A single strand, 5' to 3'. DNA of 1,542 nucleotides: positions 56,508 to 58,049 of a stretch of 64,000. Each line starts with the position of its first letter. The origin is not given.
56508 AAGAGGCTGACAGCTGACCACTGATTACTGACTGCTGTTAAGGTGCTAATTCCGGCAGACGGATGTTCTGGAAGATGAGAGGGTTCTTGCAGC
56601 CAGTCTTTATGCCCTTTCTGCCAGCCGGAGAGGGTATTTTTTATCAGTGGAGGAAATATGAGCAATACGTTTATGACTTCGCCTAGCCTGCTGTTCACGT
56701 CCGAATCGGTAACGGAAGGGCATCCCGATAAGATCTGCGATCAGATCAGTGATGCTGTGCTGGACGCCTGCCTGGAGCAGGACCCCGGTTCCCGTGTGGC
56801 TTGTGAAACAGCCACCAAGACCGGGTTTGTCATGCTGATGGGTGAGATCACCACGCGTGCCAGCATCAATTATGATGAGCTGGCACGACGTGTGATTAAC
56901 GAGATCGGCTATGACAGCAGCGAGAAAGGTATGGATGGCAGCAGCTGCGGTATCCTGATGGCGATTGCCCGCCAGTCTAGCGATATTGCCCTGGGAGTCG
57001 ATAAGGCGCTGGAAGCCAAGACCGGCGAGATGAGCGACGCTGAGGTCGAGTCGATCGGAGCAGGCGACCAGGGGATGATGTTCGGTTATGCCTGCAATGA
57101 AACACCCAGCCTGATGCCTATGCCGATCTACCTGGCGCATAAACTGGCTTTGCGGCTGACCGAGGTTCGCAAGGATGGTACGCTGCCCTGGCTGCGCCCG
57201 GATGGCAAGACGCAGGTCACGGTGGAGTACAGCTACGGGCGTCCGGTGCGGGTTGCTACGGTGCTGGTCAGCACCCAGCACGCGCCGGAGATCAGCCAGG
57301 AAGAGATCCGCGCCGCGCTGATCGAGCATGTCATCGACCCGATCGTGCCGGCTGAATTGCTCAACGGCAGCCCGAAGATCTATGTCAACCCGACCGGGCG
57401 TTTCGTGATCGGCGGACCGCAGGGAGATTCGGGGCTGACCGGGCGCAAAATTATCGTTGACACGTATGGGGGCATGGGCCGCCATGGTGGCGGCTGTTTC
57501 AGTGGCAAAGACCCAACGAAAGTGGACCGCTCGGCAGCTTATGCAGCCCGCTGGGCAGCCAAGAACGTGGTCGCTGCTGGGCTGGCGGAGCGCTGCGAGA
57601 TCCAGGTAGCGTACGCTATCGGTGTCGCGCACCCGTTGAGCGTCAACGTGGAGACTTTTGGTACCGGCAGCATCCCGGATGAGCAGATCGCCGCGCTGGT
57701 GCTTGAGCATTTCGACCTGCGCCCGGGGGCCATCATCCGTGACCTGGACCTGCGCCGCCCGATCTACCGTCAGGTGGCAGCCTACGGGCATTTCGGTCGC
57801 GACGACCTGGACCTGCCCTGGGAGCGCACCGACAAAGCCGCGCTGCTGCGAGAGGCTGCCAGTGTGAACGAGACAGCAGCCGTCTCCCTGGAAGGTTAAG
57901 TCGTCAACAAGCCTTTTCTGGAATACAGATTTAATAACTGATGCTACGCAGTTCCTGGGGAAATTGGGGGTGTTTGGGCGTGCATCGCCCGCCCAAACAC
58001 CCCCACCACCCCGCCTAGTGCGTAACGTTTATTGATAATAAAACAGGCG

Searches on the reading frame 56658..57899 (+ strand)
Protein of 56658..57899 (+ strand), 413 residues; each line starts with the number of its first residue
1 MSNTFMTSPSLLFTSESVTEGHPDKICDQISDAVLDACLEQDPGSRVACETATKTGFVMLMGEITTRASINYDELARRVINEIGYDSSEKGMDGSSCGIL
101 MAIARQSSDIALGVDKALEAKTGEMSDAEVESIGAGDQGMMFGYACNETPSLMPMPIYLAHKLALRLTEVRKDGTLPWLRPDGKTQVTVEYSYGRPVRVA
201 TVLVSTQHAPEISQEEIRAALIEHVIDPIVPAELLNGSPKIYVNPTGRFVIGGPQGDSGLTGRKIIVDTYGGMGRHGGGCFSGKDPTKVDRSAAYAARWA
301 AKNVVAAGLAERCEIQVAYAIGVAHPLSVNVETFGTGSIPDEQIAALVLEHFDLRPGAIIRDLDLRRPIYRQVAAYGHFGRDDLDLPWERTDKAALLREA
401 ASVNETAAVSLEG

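Call 79: search_protein_families(library=pfam, proteins=[window:56658-57899:+], max_evalue=0.001)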
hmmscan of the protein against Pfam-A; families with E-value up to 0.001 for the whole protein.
window:56658-57899:+ (413 aa): 3 families
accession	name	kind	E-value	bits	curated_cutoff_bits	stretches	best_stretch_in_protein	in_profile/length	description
PF02773.21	S-AdoMet_synt_C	-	1.8e-70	235.7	25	1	251-390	1-138/138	S-adenosylmethionine synthetase, C-terminal domain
PF02772.21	S-AdoMet_synt_M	-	1.2e-50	171.1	29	1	133-249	2-120/120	S-adenosylmethionine synthetase, central domain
PF00438.25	S-AdoMet_synt_N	-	2.1e-42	144.1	33.1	1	11-107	2-98/99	S-adenosylmethionine synthetase, N-terminal domain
